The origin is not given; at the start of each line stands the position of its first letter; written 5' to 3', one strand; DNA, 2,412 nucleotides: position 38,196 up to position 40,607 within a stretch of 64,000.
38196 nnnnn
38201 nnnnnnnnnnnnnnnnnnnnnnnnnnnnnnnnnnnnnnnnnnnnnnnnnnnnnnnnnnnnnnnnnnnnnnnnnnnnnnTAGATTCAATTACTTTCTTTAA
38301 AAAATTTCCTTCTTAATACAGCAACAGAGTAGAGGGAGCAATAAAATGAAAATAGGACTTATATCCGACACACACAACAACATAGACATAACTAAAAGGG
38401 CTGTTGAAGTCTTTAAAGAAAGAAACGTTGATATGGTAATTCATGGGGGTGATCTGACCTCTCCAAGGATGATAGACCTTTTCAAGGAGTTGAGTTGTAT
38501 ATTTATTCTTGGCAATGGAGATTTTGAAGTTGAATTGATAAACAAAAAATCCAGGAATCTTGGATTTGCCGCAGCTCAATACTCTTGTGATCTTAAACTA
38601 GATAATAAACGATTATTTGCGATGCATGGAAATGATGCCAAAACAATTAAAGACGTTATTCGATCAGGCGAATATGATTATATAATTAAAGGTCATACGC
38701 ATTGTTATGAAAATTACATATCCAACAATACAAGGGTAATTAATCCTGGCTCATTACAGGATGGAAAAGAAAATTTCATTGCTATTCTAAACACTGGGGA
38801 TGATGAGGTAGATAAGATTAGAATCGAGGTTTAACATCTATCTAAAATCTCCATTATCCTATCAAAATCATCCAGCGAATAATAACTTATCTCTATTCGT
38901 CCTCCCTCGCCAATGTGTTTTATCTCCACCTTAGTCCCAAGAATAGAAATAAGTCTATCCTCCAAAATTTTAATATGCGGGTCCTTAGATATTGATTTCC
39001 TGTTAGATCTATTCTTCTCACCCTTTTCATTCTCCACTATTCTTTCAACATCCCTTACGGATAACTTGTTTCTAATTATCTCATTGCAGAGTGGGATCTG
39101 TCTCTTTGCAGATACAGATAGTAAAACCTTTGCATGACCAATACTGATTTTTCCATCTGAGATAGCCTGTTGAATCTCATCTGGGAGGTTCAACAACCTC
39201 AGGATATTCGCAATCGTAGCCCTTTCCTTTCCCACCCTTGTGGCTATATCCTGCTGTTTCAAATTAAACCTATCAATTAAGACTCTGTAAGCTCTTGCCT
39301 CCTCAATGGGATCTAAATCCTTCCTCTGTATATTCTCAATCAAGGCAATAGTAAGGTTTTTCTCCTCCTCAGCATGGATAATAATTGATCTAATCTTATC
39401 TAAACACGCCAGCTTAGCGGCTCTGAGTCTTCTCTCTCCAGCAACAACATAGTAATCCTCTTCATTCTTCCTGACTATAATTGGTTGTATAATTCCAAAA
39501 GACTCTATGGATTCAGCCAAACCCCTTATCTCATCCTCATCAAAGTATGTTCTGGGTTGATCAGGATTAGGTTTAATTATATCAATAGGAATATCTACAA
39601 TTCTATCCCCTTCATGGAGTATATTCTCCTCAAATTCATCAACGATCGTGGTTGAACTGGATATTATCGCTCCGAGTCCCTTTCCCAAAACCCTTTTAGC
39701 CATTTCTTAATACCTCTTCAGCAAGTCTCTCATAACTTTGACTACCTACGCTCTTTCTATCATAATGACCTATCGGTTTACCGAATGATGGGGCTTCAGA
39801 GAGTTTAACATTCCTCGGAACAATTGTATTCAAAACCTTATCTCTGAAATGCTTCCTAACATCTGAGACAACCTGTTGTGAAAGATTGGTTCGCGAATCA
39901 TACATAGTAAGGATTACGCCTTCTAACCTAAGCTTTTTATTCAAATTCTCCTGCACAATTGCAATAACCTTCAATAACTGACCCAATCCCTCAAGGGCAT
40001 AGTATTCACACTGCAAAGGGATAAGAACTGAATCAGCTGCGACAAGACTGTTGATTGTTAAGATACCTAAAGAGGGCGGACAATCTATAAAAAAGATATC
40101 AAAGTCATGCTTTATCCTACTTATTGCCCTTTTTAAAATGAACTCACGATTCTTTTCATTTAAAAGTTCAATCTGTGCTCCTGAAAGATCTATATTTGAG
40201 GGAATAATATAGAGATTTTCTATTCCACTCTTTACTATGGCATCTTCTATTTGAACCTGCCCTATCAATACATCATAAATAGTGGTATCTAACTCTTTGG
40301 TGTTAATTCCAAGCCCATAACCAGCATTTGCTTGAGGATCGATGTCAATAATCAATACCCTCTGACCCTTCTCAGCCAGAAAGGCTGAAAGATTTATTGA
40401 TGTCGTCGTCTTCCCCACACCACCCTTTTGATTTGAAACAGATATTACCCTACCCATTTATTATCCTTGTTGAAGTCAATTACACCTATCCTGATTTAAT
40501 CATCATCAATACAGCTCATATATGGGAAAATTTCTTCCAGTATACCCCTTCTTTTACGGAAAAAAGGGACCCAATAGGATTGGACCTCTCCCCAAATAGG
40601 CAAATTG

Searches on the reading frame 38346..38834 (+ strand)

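Call 74: search_protein_families(library=pfam, proteins=[window:38346-38834:+], max_evalue=0.00001)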
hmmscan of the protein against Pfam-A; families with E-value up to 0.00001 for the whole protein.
window:38346-38834:+ (162 aa): 3 families
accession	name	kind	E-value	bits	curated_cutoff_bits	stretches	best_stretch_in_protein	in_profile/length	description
PF12850.12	Metallophos_2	-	3.3e-27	95.8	27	1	1-148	1-149/154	Calcineurin-like phosphoesterase superfamily domain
PF00149.33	Metallophos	-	8.3e-13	49.6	21.5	1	1-112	1-182/191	Calcineurin-like phosphoesterase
PF14582.11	Metallophos_3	-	1.8e-06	28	28.2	0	96-156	197-255/259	Metallophosphoesterase, calcineurin superfamily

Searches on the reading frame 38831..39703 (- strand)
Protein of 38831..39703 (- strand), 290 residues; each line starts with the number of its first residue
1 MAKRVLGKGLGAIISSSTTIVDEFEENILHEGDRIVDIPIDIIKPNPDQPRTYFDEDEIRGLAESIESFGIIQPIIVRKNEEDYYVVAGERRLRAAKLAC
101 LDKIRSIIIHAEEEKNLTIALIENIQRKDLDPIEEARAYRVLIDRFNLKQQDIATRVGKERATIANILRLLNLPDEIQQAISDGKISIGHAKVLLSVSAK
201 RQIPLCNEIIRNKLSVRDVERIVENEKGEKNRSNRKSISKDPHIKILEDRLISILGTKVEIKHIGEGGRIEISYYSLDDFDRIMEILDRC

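Call 3: search_protein_families(library=pfam, proteins=[window:38831-39703:-], max_evalue=1)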
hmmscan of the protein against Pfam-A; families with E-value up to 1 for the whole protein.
window:38831-39703:- (290 aa): 7 families
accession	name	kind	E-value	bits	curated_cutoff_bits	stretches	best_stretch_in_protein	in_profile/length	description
PF17762.8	HTH_ParB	-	5.2e-37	126.5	22.6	1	128-227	1-101/102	ParB HTH domain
PF02195.25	ParB_N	-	6.1e-29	100.4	26.3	1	35-126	3-95/95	ParB N-terminal domain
PF23552.2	ParB_C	-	1.1e-12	47.7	23.8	1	240-287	1-49/50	ParB dimerisation domain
PF23433.1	DUF7119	-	0.00018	21.8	30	1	165-225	65-125/141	Family of unknown function (DUF7119)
PF08535.16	KorB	-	0.00063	20.1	22.3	1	147-184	3-40/89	KorB domain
PF01978.25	TrmB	-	0.0051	17.1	25.6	1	135-171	10-46/68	Sugar-specific transcriptional regulator TrmB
PF20432.4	Xre-like-HTH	-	0.2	12.4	25.8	0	136-169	12-44/63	Antitoxin Xre-like helix-turn-helix domain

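Call 4: search_protein_families(library=ncbifam, proteins=[window:38831-39703:-], max_evalue=1)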
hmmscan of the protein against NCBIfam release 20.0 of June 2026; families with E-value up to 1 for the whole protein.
window:38831-39703:- (290 aa): 8 families
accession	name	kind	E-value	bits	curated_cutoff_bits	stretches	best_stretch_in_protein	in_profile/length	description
TIGR04285.1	nucleoid_noc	exception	1.7e-69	234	315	1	35-273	2-237/255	nucleoid occlusion protein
TIGR00180.1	parB_part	domain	1.1e-52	178.5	58.45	1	36-204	6-180/186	ParB/RepB/Spo0J family partition protein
TIGR03734.1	PRTRC_parB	hypoth_equivalog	8e-35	120.4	278.6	1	49-225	7-188/555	PRTRC system ParB family protein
TIGR03454.1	partition_RepB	equivalog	4.2e-16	59.2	201.5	1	26-181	55-212/325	plasmid partitioning protein RepB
NF010406.0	PRK13832.1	subfamily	4.4e-15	55.2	640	1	41-173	10-145/578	plasmid partitioning protein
NF010440.0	PRK13866.1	equivalog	1.4e-05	24.4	522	1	29-142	59-175/336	plasmid partitioning protein RepB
NF053625.1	SerKinSerKArch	equivalog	0.03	13.5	380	1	56-116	32-95/244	ADP-dependent L-serine kinase SerK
NF008161.0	PRK10914.1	equivalog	0.17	11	590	1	74-121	218-265/339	dipeptide ABC transporter permease DppB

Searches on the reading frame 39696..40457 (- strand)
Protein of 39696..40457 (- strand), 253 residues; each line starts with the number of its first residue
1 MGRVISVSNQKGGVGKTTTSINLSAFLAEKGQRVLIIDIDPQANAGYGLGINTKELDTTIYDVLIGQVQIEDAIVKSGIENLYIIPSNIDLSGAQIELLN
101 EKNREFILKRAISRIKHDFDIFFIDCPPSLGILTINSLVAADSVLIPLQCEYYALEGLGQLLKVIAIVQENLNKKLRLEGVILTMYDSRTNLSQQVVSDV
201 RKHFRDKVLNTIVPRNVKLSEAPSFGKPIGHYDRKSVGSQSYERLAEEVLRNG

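Call 3: search_protein_families(library=pfam, proteins=[window:39696-40457:-], max_evalue=1)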
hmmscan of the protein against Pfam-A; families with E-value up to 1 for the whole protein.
window:39696-40457:- (253 aa): 15 families
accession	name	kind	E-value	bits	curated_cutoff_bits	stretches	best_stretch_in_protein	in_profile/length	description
PF13614.12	AAA_31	-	1.7e-72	243.5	27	1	3-177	2-176/177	AAA domain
PF01656.29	CbiA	-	1.3e-28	99.9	25.4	1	5-229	1-125/125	CobQ/CobB/MinD/ParA nucleotide binding domain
PF00142.24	Fer4_NifH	-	2.1e-13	50.8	25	2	11-73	8-73/271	4Fe-4S iron sulfur cluster binding proteins, NifH/frxC family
PF06564.18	CBP_BcsQ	-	1.2e-11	45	21.3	1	5-247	4-231/234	Cellulose biosynthesis protein BcsQ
PF09140.17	MipZ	-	2.6e-11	43.7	20.7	2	4-41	2-39/262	ATPase MipZ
PF10609.15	ParA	-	2.1e-09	37.6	27.1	1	3-40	4-41/246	NUBPL iron-transfer P-loop NTPase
PF02374.21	ArsA_ATPase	-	9.6e-08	32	24.3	1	10-60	8-58/305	Anion-transporting ATPase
PF00448.28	SRP54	-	0.00029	21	22.7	1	13-62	11-61/196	SRP54-type protein, GTPase domain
PF07015.17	VirC1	-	0.0012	18.7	24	1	4-40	3-39/231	VirC1 protein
PF03308.22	MeaB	-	0.0031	17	23.1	1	13-45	43-75/273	Methylmalonyl Co-A mutase-associated GTPase MeaB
PF03029.23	ATP_bind_1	-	0.0069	16.6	27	1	13-56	6-50/240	Conserved hypothetical ATP binding protein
PF00154.27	RecA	-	0.012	15.5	27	1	2-91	52-142/262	recA bacterial DNA recombination protein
PF16575.11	CLP1_P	-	0.023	14.9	26.6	1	13-42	4-33/188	mRNA cleavage and polyadenylation factor CLP1 P-loop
PF02606.20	LpxK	-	0.023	14.2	27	1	4-37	37-71/328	Tetraacyldisaccharide-1-P 4'-kinase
PF13500.12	AAA_26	-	0.3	11.4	27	0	159-221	140-196/198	AAA domain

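Call 4: search_protein_families(library=ncbifam, proteins=[window:39696-40457:-], max_evalue=1)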
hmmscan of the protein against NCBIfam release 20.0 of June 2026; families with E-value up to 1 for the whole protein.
window:39696-40457:- (253 aa): 42 families (the best 25 are shown)
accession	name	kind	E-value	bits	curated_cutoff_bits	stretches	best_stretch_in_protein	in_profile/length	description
TIGR03453.1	partition_RepA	equivalog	6.2e-36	124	348.45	1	3-248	105-369/387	plasmid partitioning protein RepA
TIGR01969.1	minD_arch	subfamily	3.3e-32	111.6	201.75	1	3-250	1-231/251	cell division ATPase MinD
NF041283.1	PrgP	equivalog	1.5e-29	103.2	400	1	1-221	1-230/297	ParA superfamily DNA segregation protein PrgP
NF041546.1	ParA_partition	equivalog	2.7e-29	102.2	180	2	4-46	1-43/203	ParA family partition ATPase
NF010443.0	PRK13869.1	subfamily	1.3e-24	86.8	446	1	3-247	122-385/405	plasmid-partitioning protein RepA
TIGR01968.1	minD_bact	equivalog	3.7e-21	75.7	212.9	1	3-249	2-236/261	septum site-determining protein MinD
NF010259.0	PRK13705.1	equivalog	5.8e-21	74.9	725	1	3-213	107-332/388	plasmid-partitioning protein SopA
TIGR03371.1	cellulose_yhjQ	equivalog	1.2e-17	64.3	157.85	1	4-247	3-239/246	cellulose biosynthesis protein BcsQ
TIGR01007.1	eps_fam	subfamily_domain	9e-15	54.8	108.05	1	3-134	18-142/204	polysaccharide biosynthesis tyrosine autokinase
TIGR01287.1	nifH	equivalog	5.8e-14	52.1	394.35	2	11-85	8-83/275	nitrogenase iron protein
NF008568.0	PRK11519.1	equivalog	1.7e-13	49.6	1068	1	5-158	529-673/720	tyrosine-protein kinase Wzc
NF008079.0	PRK10818.1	equivalog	1.1e-12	47.8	508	1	1-248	1-245/270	septum site-determining protein MinD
NF033200.1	F430_CfbC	exception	2.1e-11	43.7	402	2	11-83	8-79/260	Ni-sirohydrochlorin a,c-diamide reductive cyclase ATP-dependent reductase subunit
TIGR03018.1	pepcterm_TyrKin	hypoth_equivalog_domain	3.5e-11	42.8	230.65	1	4-138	37-168/207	XrtA-associated tyrosine autokinase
TIGR01281.1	DPOR_bchL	equivalog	4.3e-11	42.7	345.15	1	10-65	7-59/268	ferredoxin:protochlorophyllide reductase (ATP-dependent) iron-sulfur ATP-binding protein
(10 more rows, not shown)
